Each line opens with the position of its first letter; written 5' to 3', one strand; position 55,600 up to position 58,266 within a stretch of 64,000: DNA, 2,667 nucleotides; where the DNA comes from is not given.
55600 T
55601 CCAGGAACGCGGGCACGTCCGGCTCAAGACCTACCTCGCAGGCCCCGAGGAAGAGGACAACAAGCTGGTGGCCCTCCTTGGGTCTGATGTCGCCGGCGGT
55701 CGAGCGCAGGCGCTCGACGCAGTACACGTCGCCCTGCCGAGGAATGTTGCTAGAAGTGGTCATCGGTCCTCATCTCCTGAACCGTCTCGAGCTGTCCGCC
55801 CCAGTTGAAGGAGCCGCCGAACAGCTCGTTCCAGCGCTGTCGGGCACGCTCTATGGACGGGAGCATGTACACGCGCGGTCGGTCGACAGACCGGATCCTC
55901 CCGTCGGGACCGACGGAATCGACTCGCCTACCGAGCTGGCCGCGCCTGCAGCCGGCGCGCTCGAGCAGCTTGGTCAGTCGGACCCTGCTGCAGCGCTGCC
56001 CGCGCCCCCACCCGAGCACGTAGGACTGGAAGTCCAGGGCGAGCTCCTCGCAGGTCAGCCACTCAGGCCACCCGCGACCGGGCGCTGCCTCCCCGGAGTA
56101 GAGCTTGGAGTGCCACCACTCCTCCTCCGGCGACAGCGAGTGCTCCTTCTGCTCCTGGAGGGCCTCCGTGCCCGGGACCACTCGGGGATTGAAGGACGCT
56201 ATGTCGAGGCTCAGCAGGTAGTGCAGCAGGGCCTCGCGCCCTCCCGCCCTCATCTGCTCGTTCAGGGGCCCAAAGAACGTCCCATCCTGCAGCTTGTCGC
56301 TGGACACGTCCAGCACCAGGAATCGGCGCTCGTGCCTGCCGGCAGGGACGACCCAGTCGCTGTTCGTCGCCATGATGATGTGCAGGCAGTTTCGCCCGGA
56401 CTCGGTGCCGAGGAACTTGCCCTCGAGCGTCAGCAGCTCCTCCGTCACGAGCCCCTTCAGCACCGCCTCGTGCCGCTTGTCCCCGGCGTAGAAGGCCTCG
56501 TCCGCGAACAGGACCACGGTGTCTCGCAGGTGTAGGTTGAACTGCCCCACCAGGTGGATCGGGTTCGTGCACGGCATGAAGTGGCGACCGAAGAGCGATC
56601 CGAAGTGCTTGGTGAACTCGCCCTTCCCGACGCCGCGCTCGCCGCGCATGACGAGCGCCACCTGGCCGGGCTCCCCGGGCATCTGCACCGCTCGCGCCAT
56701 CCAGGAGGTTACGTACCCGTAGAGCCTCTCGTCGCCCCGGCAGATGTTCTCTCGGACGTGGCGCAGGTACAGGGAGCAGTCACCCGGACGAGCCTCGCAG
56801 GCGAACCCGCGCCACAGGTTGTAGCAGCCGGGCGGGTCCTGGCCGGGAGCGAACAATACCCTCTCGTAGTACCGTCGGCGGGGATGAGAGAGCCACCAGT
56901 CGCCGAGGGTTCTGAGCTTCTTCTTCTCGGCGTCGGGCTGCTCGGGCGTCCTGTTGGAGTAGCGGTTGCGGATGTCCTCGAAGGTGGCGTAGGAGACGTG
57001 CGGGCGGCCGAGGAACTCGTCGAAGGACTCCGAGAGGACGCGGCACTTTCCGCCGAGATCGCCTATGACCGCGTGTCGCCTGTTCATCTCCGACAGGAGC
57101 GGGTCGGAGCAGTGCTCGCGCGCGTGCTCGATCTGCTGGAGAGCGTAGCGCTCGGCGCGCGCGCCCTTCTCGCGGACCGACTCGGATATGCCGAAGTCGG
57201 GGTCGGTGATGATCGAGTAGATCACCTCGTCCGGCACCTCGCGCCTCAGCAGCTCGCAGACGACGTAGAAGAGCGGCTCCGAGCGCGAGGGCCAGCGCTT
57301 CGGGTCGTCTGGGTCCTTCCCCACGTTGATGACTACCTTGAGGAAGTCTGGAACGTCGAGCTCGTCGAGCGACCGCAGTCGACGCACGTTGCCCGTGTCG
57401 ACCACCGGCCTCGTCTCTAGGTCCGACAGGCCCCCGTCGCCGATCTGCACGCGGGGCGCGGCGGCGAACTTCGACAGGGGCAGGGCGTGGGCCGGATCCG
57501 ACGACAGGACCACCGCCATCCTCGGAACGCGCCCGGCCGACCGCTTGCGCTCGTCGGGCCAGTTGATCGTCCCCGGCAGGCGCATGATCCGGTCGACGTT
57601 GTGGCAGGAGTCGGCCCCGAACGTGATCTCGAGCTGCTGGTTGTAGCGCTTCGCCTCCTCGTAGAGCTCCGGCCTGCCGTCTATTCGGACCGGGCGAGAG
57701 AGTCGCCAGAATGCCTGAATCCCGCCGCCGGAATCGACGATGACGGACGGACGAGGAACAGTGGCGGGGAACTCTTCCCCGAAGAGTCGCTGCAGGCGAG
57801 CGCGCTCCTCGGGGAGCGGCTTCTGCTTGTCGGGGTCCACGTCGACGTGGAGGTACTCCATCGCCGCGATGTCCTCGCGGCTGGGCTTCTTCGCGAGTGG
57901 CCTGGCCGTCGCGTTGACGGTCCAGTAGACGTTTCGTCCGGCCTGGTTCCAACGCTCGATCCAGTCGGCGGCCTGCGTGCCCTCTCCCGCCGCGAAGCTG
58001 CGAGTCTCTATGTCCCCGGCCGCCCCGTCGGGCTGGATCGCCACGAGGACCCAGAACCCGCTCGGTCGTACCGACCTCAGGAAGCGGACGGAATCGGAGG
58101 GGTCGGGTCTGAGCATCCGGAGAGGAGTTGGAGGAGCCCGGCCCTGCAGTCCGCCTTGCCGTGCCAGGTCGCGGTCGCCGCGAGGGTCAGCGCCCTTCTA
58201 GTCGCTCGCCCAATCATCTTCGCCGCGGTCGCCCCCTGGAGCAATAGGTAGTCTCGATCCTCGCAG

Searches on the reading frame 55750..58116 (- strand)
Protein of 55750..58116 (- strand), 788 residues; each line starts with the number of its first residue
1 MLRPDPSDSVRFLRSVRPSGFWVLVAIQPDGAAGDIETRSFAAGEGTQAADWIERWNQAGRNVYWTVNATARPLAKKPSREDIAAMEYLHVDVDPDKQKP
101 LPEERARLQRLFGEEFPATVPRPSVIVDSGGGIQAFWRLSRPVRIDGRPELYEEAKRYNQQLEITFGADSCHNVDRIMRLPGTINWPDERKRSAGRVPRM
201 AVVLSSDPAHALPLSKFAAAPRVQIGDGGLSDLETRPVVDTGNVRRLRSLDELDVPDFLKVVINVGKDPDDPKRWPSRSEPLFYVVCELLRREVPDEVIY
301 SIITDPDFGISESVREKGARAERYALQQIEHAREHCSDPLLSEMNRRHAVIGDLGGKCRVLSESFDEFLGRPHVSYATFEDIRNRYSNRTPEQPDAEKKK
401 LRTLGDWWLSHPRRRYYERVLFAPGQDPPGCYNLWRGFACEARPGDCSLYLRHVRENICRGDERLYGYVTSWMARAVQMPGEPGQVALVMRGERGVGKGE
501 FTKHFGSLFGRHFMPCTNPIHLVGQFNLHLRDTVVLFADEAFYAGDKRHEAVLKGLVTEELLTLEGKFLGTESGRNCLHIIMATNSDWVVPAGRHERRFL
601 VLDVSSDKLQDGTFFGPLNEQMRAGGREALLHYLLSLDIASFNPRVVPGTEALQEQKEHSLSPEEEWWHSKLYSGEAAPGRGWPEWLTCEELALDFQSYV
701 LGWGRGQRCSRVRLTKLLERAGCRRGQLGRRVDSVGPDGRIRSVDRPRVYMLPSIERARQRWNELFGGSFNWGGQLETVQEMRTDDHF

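Call 11: search_protein_families(library=phrogs, proteins=[window:55750-58116:-], max_evalue=0.001)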
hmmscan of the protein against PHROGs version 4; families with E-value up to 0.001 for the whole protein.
window:55750-58116:- (788 aa): 5 families
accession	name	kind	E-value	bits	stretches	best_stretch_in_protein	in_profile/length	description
phrog_1829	-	DNA, RNA and nucleotide metabolism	2.9e-65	221.8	1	11-764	5-764/772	DNA primase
phrog_1156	-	DNA, RNA and nucleotide metabolism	1.1e-40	141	1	337-726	434-808/855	DNA primase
phrog_3123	-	unknown function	3.6e-10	40.1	1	51-227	56-200/583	-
phrog_2478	-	DNA, RNA and nucleotide metabolism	2.1e-05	23.8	1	48-189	41-191/854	DNA polymerase/primase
phrog_24712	-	unknown function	6.1e-05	22.1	1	456-609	444-600/801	-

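Call 62: search_dna_similar(query=window:55750-58116:-, collection=phages, mode=protein, max_rows=15)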
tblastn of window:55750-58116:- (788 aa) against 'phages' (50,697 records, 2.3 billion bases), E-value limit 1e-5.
Records with a match: 240; places in all: 241; records where one place covers at least 80% of the query: 85.
Best place of each record, by identity: <60% 240.
By first word of the organism name: Pseudomonas 81; Vibrio 38; Achromobacter 22; Xanthomonas 21; Stenotrophomonas 14; Rhizobium 13; Bordetella 9; Roseobacter 5; Brevundimonas 5; Ralstonia 3; and 19 more.
By host as written in the record: Pseudomonas aeruginosa 31; - 29; Pseudomonas aeruginosa PAO1 23; Achromobacter sp. 10; Bordetella bronchiseptica ATCC 10580 9; Vibrio cholerae 2095 9; Pseudomonas aeruginosa PA14 8; Vibrio cholerae 7; and 70 more.
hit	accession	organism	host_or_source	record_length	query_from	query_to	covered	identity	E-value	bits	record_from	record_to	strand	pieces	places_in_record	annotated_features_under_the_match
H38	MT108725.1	Pseudomonas phage Epa5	Pseudomonas sp.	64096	2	785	99%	47.5%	0e+0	687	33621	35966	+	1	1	putative primase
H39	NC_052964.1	Pseudomonas phage Epa5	Pseudomonas sp.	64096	2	785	99%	47.5%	0e+0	687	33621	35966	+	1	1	DNA primase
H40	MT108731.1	Pseudomonas phage Epa43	Pseudomonas sp.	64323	2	785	99%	47.4%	0e+0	685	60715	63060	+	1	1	hypothetical protein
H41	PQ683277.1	phage Simon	raw sewage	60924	3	767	97%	47.9%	0e+0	692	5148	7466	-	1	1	record has no annotation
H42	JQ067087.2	Pseudomonas phage PaMx11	Pseudomonas aeruginosa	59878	1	781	99%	46.9%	0e+0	671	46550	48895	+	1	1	putative primase | hypothetical protein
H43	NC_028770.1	Pseudomonas phage PaMx11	Pseudomonas aeruginosa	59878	1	781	99%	46.9%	0e+0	671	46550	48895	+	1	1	DNA primase | hypothetical protein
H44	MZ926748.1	Pseudomonas phage AIIMS-Plu-RaNi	Pseudomonas luteola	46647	1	772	98%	47.3%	0e+0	667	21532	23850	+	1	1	putative primase | hypothetical protein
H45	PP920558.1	Pseudomonas phage Lucjan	Pseudomonas aeruginosa PAO-1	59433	1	772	98%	47.3%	0e+0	672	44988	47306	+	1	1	integrase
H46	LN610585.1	Pseudomonas phage vB_PaeS_PAO1_Ab20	Pseudomonas aeruginosa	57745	1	772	98%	47.1%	0e+0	669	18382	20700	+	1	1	record has no annotation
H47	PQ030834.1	Pseudomonas phage phiW8-1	Pseudomonas aeruginosa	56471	1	772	98%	47.1%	0e+0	669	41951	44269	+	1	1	record has no annotation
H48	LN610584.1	Pseudomonas phage vB_PaeS_PAO1_Ab19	Pseudomonas aeruginosa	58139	1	772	98%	47.1%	0e+0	668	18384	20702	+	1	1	record has no annotation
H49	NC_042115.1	Pseudomonas phage vB_PaeS_PAO1_Ab19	Pseudomonas aeruginosa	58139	1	772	98%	47.1%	0e+0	668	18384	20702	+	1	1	DNA primase | hypothetical protein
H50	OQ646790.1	Pseudomonas phage PA_LZ03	Pseudomonas aeruginosa PA14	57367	1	772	98%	47.1%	0e+0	668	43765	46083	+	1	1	integrase | hypothetical protein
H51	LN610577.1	Pseudomonas phage vB_PaeS_PAO1_Ab18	Pseudomonas aeruginosa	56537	1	772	98%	46.9%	0e+0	666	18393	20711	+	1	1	ORF22: putative integrase | ORF21: putative repressor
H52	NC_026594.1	Pseudomonas phage vB_PaeS_PAO1_Ab18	Pseudomonas aeruginosa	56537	1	772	98%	46.9%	0e+0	666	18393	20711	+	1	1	ORF22: DNA primase | ORF21: putative repressor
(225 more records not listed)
